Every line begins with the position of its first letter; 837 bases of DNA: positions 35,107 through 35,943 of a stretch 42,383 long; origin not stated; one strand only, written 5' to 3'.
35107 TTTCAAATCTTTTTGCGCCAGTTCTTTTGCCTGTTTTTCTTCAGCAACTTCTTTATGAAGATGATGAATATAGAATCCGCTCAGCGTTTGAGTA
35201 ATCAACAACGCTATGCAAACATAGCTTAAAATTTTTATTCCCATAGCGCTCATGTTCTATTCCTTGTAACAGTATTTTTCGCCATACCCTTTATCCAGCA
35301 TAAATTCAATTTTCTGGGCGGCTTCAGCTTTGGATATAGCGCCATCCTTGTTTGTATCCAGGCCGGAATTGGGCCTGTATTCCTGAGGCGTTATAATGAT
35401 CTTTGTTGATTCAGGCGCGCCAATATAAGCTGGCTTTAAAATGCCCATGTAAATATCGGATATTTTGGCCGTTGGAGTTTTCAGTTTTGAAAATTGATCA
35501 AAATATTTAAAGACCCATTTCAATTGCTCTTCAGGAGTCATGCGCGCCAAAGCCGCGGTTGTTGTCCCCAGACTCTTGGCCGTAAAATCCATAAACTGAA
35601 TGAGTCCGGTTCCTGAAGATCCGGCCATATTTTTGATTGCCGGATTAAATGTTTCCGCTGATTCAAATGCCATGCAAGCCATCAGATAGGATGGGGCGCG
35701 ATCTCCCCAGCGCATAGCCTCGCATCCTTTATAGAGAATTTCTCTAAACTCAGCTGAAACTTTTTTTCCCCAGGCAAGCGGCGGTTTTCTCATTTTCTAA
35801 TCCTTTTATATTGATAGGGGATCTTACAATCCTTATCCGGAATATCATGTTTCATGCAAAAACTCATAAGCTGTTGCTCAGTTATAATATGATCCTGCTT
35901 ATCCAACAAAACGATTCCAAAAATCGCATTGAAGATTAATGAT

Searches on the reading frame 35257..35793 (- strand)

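Call 71: search_protein_families(library=phrogs, proteins=[window:35257-35793:-], max_evalue=0.00001)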
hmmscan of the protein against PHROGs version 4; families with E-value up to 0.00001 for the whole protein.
window:35257-35793:- (178 aa): 4 families
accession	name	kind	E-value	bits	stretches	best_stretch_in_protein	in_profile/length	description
phrog_4928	-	unknown function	1.8e-50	173.2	1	5-174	616-785/834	-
phrog_196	-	tail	2e-34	120.1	1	33-169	396-531/536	baseplate hub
phrog_21656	-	other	4.4e-17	62.4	1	26-166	850-993/1022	peptidase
phrog_13530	-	unknown function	2.8e-13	49.9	1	33-163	621-755/997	-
